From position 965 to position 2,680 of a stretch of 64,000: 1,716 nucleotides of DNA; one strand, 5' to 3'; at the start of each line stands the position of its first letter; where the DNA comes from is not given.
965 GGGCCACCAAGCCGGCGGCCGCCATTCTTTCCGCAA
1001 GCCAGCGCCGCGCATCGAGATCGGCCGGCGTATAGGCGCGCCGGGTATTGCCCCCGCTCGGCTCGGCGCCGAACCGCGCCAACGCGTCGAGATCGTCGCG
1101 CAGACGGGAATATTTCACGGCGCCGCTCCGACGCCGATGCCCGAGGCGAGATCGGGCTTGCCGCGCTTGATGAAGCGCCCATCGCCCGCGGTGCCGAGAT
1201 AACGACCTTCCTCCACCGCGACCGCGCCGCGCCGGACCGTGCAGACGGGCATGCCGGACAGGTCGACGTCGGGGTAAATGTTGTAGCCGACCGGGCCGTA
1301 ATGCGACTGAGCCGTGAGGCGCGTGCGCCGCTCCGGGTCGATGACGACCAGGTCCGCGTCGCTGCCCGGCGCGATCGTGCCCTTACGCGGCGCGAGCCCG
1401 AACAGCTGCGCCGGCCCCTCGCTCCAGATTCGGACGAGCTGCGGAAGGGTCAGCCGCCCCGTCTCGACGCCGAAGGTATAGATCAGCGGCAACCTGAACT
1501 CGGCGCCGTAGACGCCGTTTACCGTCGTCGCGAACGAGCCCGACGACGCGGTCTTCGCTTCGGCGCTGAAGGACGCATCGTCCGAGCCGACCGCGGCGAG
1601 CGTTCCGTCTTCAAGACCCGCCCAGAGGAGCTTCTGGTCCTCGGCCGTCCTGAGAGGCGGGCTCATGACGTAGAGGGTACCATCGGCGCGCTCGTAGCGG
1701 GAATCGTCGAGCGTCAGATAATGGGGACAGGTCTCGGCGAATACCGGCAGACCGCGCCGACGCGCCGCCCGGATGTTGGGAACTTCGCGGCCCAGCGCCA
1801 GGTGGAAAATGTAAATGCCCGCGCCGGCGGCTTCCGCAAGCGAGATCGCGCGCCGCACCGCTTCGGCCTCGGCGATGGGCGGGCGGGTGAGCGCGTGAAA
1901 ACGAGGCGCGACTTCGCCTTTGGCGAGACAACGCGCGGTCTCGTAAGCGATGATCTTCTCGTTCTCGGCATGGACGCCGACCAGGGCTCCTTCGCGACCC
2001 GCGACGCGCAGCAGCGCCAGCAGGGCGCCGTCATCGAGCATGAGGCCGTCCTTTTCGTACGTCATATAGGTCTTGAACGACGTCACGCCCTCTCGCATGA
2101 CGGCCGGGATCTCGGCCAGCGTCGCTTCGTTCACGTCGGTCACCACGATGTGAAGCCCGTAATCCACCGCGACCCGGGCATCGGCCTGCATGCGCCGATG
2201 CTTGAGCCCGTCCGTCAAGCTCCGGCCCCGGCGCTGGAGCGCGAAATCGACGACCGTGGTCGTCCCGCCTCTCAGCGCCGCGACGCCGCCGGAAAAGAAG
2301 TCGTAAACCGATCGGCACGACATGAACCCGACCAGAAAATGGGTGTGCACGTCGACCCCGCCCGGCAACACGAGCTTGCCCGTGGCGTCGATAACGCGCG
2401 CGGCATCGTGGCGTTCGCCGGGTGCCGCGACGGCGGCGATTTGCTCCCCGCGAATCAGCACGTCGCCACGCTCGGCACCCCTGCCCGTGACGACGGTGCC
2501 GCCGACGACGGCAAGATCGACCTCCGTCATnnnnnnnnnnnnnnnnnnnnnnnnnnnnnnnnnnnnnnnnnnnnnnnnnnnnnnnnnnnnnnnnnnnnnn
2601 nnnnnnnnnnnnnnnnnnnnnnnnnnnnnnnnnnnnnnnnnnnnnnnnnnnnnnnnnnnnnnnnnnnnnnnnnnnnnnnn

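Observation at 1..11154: Reductive cyclic-amide (hydantoinase plus M20 carbamoylase) module embedded in a PotABCD-type ABC operon, together with a PLP lyase, an ACAD and an NDP-forming acyl-CoA synthetase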

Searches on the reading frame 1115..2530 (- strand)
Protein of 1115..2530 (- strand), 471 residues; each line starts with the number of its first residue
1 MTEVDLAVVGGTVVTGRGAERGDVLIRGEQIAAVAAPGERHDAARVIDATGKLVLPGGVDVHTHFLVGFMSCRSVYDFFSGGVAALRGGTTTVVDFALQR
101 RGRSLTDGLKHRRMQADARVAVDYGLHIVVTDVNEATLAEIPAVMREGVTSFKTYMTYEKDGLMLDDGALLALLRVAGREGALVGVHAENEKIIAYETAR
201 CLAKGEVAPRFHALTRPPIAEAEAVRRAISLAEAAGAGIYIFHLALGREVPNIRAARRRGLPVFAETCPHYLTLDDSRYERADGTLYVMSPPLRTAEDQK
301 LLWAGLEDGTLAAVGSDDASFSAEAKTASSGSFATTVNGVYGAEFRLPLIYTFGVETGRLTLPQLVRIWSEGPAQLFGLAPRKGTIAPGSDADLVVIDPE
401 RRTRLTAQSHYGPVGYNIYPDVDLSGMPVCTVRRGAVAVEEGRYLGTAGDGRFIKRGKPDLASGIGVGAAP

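Call 6: search_protein_families(library=pfam, proteins=[window:1115-2530:-])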
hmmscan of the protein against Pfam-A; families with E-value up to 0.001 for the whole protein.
window:1115-2530:- (471 aa): 2 families
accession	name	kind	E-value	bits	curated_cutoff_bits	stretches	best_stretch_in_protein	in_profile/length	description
PF01979.26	Amidohydro_1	-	8.5e-23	81.6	25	1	53-404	1-321/345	Amidohydrolase family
PF07969.17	Amidohydro_3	-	6.3e-18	65.9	29.7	2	355-435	402-468/472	Amidohydrolase family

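Call 7: search_protein_families(library=ncbifam, proteins=[window:1115-2530:-])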
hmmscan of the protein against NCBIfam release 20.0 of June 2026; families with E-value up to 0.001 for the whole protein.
window:1115-2530:- (471 aa): 64 families (the best 25 are shown)
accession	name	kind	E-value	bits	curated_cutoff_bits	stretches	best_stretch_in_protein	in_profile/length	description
TIGR02033.1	D-hydantoinase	equivalog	2e-144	481.9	393.25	1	8-456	3-454/454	dihydropyrimidinase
NF009941.0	PRK13404.1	subfamily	7.2e-132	440.4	647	1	2-463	2-468/478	dihydropyrimidinase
NF004839.0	PRK06189.1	equivalog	8e-73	245.6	631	1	4-456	3-447/451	allantoinase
TIGR03178.1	allantoinase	equivalog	1.1e-71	242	357.85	1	5-455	1-440/441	allantoinase AllB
NF002668.0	PRK02382.1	equivalog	6.9e-64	216.2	452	1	20-456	12-428/436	dihydroorotase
NF006559.0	PRK09060.1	equivalog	1.3e-63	214.8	482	1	3-447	4-430/444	dihydroorotase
TIGR00857.1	pyrC_multi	subfamily_domain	1.6e-61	208.5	279.05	1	20-441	4-411/412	dihydroorotase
NF058539.1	ergo_uti2_ErtD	equivalog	5.5e-61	206.8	650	1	8-456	5-447/449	hydantoin-5-propionate amidohydrolase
NF058538.1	ergo_util_ErtD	equivalog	1.6e-58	198.6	600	1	5-455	2-445/446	hydantoin-5-propionate amidohydrolase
NF005751.0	PRK07575.1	equivalog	2.6e-57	194.3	529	1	11-444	10-425/440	dihydroorotase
NF006837.0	PRK09357.1-2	equivalog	6e-52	176.7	575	1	18-443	15-426/428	dihydroorotase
NF005960.0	PRK08044.1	equivalog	6.6e-51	173.4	688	1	4-456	3-450/453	allantoinase AllB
NF006836.0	PRK09357.1-1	equivalog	1.8e-50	171.9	538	1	16-443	11-428/432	dihydroorotase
NF006841.0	PRK09357.2-2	equivalog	2.5e-47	161.5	640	1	20-440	17-418/421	dihydroorotase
NF006688.0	PRK09236.1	equivalog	1.4e-42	146.1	535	1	12-427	10-414/444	dihydroorotase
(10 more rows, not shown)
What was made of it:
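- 1115..2530 (-): Metal-dependent cyclic amidohydrolase of the D-hydantoinase/dihydropyrimidinase type (471 aa). TIGR02033 482 vs 393 (call 7).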

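Call 8: find_encoding_contigs(protein=window:1115-2530:-, flank=10000, max_places=6)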
Protein window:1115-2530:- (471 aa): 3 contigs read that carry it; 3 places shown.
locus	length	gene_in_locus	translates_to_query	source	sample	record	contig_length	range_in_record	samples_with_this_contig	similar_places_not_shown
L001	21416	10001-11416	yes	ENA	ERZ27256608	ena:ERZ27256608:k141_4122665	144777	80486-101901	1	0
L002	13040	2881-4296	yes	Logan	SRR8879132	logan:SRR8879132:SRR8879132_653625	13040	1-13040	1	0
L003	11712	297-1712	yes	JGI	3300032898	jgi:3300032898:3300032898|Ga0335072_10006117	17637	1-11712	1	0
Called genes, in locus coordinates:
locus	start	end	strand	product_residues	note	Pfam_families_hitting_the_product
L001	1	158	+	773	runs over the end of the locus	PF18364:Molybdopterin_N, PF00384:Molybdopterin, PF01568:Molydop_binding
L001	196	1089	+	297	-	PF09339:HTH_IclR, PF12802:MarR_2, PF25212:HVO_A0114 (faint), PF25213:HVO_A0261_N (weak), PF01614:IclR_C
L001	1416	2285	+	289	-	PF00528:BPD_transp_1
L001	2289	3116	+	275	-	PF00528:BPD_transp_1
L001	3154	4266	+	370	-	PF01547:SBP_bac_1 (weak), PF13416:SBP_bac_8, PF13343:SBP_bac_6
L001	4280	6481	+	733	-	PF02629:CoA_binding, PF13380:CoA_binding_2, PF13607:Succ_CoA_lig, PF19045:Ligase_CoA_2 (weak), PF13549:ATP-grasp_5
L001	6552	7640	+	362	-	PF00005:ABC_tran, PF08402:TOBE_2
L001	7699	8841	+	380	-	PF02771:Acyl-CoA_dh_N, PF02770:Acyl-CoA_dh_M, PF00441:Acyl-CoA_dh_1, PF08028:Acyl-CoA_dh_2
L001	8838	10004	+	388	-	PF01053:Cys_Met_Meta_PP, PF00155:Aminotran_1_2, PF01212:Beta_elim_lyase (weak), PF00266:Aminotran_5 (weak), PF01041:DegT_DnrJ_EryC1 (weak)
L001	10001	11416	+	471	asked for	PF07969:Amidohydro_3 (weak), PF01979:Amidohydro_1, PF12890:DHOase (weak), PF07969:Amidohydro_3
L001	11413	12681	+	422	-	PF04389:Peptidase_M28, PF01546:Peptidase_M20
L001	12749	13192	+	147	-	PF01575:MaoC_dehydratas, PF13452:FAS1_DH_region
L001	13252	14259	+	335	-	PF02492:cobW, PF07683:CobW_C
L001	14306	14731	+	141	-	PF00581:Rhodanese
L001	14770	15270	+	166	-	PF13279:4HBT_2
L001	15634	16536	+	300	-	PF00126:HTH_1, PF03466:LysR_substrate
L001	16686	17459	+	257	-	PF00497:SBP_bac_3, PF10613:Lig_chan-Glu_bd (weak)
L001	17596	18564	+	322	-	PF14226:DIOX_N, PF03171:2OG-FeII_Oxy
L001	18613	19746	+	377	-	PF09663:Amido_AtzD_TrzD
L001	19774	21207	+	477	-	PF01425:Amidase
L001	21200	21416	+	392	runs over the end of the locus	PF01425:Amidase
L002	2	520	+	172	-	?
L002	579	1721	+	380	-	PF02771:Acyl-CoA_dh_N, PF02770:Acyl-CoA_dh_M, PF00441:Acyl-CoA_dh_1, PF08028:Acyl-CoA_dh_2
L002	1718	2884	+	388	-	PF01053:Cys_Met_Meta_PP, PF00155:Aminotran_1_2, PF01212:Beta_elim_lyase (weak), PF00266:Aminotran_5 (weak), PF01041:DegT_DnrJ_EryC1 (weak)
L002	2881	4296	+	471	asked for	PF07969:Amidohydro_3 (weak), PF01979:Amidohydro_1, PF12890:DHOase (weak), PF07969:Amidohydro_3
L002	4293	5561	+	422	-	PF04389:Peptidase_M28, PF01546:Peptidase_M20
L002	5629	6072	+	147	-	PF01575:MaoC_dehydratas, PF13452:FAS1_DH_region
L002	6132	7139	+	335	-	PF02492:cobW, PF07683:CobW_C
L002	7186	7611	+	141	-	PF00581:Rhodanese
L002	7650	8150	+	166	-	PF13279:4HBT_2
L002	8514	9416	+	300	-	PF00126:HTH_1, PF03466:LysR_substrate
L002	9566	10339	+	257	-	PF00497:SBP_bac_3, PF10613:Lig_chan-Glu_bd (weak)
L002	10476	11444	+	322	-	PF14226:DIOX_N, PF03171:2OG-FeII_Oxy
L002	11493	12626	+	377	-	PF09663:Amido_AtzD_TrzD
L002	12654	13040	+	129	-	?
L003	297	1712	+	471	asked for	PF07969:Amidohydro_3 (weak), PF01979:Amidohydro_1, PF12890:DHOase (weak), PF07969:Amidohydro_3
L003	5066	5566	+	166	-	PF13279:4HBT_2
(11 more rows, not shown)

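Call 11: search_protein_families(library=ncbifam, proteins=[L001:12749-13192:+, L001:13252-14259:+, L001:14306-14731:+, L001:14770-15270:+, L001:196-1089:+, L001:11413-12681:+], max_evalue=0.00001)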
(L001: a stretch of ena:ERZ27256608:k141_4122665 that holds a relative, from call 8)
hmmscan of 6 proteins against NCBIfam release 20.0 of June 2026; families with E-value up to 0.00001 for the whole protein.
L001:12749-13192:+ (147 aa): 6 families
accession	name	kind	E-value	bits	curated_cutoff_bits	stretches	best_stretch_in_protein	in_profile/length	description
TIGR02278.1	PaaN-DH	equivalog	6.6e-27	94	562.8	1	4-135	523-654/664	phenylacetic acid degradation bifunctional protein PaaZ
NF006045.0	PRK08190.1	subfamily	2.5e-19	69.5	282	1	4-142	9-140/467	bifunctional enoyl-CoA hydratase/phosphate acetyltransferase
NF038241.1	RipB_Ich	equivalog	4.2e-17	62.6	340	1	2-146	20-165/175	(R)-specific enoyl-CoA hydratase RipB/Ich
NF010246.0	PRK13693.1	equivalog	9.7e-13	48.3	203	1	5-123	5-121/142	(3R)-hydroxyacyl-ACP dehydratase subunit HadB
NF040620.1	fused_HadA_HadB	exception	1.3e-12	47.8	350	1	6-96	196-283/329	fused (3R)-hydroxyacyl-ACP dehydratase subunits HadA/HadB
NF041625.1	methfumCoahyd_Halo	equivalog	2.8e-06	26.8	560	1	5-146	25-169/358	2-methylfumaryl-CoA hydratase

L001:13252-14259:+ (335 aa): 5 families
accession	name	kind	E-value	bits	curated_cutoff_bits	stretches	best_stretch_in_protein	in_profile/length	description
NF008578.0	PRK11537.1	equivalog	2.3e-40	138.8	361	1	4-316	3-313/318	GTPase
TIGR02475.1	CobW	equivalog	1.6e-35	122.6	332.1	1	5-138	4-138/342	cobalamin biosynthesis protein CobW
NF038288.1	chaper_GTP_ZigA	equivalog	4.1e-22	78.6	600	1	5-143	1-145/390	zinc metallochaperone GTPase ZigA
NF041053.1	CobW_rel_Se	equivalog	2.6e-13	50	180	1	10-183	6-176/195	CobW-related selenoprotein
NF047431.1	hiber_recruit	equivalog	5e-06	25.7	375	0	134-215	162-235/402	ribosome hibernation factor-recruiting GTPase MRF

L001:14306-14731:+ (141 aa): 6 families
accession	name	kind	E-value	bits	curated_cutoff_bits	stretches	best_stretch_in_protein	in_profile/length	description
NF006444.0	PRK08762.1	equivalog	9.9e-19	67.2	449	1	6-134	4-124/387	molybdopterin-synthase adenylyltransferase MoeB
NF041203.1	rhodanese_LYCAU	equivalog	2.8e-10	39.9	115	1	12-124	16-123/126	rhodanese-related (seleno)protein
NF005902.0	PRK07878.1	equivalog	2.5e-08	33.2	647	1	20-119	290-383/392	adenylyltransferase/sulfurtransferase MoeZ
NF045521.1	rhoda_near_glyco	subfamily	3.1e-07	30.3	145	1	8-126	8-117/144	rhodanese homology domain-containing protein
NF001133.1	PRK00142.1-1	equivalog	8.4e-07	28.8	170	1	14-117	103-203/229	oxygen-dependent tRNA uridine(34) hydroxylase TrhO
NF005646.0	PRK07411.1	equivalog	8.1e-06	25.2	633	1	13-119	278-381/390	molybdopterin-synthase adenylyltransferase MoeB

L001:14770-15270:+ (166 aa): 1 family
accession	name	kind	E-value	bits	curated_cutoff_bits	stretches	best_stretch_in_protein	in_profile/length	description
NF005716.0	PRK07531.1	equivalog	1.3e-27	96.7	592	1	11-162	343-492/495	carnitine 3-dehydrogenase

L001:196-1089:+ (297 aa): 8 families
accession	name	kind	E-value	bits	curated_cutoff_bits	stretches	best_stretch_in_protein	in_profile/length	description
NF045644.1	TransRegBhcR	equivalog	2.7e-50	171.1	350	1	3-245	23-266/267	HTH-type transcriptional regulator BhcR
NF011671.1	PRK15090.1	equivalog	4.9e-49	166.8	275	1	4-246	12-255/256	DNA-binding transcriptional regulator KdgR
TIGR02431.1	pcaR_pcaU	subfamily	3e-47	161.1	284.75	1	4-242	7-246/248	beta-ketoadipate pathway transcriptional regulators, PcaR/PcaU/PobR family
NF008601.2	PRK11569.1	equivalog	1.5e-35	122.7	380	1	4-245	28-273/276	glyoxylate bypass operon transcriptional repressor IclR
NF007548.0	PRK10163.1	equivalog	5.2e-34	117.6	406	1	5-247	24-268/271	HTH-type transcriptional repressor AllR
NF007341.0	PRK09834.1-3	equivalog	9.8e-15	54.4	269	1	23-211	29-224/274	DNA-binding transcriptional regulator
NF007339.0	PRK09834.1-1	equivalog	1.3e-13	50.9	299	1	25-210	42-234/271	DNA-binding transcriptional regulator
NF007342.0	PRK09834.1-4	equivalog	2.3e-11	43.2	251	1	4-215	13-226/263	DNA-binding transcriptional regulator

L001:11413-12681:+ (422 aa): 22 families
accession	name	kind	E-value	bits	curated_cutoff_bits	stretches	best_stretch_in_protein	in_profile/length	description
NF006771.0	PRK09290.1-5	subfamily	1.3e-127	425.8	399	1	2-407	5-409/413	allantoate amidohydrolase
NF058540.1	Ncarbamyl_ErtE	equivalog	9.3e-120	400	520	1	3-407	10-414/418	N-carbamyl-l-glutamate amidohydrolase ErtE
NF009529.0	PRK12893.1-2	equivalog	6.2e-111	371.1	508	1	4-409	10-409/411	Zn-dependent hydrolase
TIGR01879.1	hydantase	subfamily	3.6e-108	362.1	204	1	5-403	2-397/401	hydantoinase/carbamoylase family amidase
NF009531.0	PRK12893.1-5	equivalog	1.3e-102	343.5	486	1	4-407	10-411/421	Zn-dependent hydrolase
NF006775.0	PRK09290.2-5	equivalog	2.2e-100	336.3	479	1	10-407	19-413/419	allantoate amidohydrolase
NF006768.0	PRK09290.1-1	equivalog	3.8e-95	319.2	532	1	6-402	9-402/411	allantoate deiminase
NF006769.0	PRK09290.1-3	subfamily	6.9e-90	301.7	452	1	4-403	13-407/417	allantoate amidohydrolase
NF009527.0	PRK12891.1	subfamily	1.1e-88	298.1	461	1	5-403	13-416/426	Zn-dependent hydrolase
NF006773.0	PRK09290.2-2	equivalog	3.3e-84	283.2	584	1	10-403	22-412/419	allantoate amidohydrolase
NF006770.0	PRK09290.1-4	equivalog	1.5e-83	280.8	372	1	9-408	8-401/403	allantoate amidohydrolase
TIGR03176.1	AllC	equivalog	1.9e-81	273.9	597.75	1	5-402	4-397/406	allantoate deiminase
NF006772.0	PRK09290.2-1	subfamily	4.5e-75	253.1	424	1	5-410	16-418/430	allantoate amidohydrolase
NF010373.0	PRK13799.1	equivalog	3.6e-65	220.5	1087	1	36-409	216-588/591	unknown domain/N-carbamoyl-L-amino acid hydrolase fusion protein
NF009530.0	PRK12893.1-4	subfamily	1.1e-64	219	551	1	4-403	10-403/423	Zn-dependent hydrolase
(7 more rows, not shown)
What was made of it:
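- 1..1118 (-): M20 hydantoinase/carbamoylase-family amidase. The window holds the first 372 codons; the full protein is 422 aa on identical contigs. TIGR01879 362 vs 204; it also passes the subfamily model NF006771 'allantoate amidohydrolase' (426 vs 399) (call 11).
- On M20 hydantoinase/carbamoylase-family amidase (TIGR01879): 362 vs 204 bits (call 11).
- Closest known: Ergothioneine catabolism. Same: ErtE is the second-best NCBIfam hit of the M20 (400 bits, call 11).
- Checked: The full-length M20 passes TIGR01879 (362 vs 204 bits, call 11).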
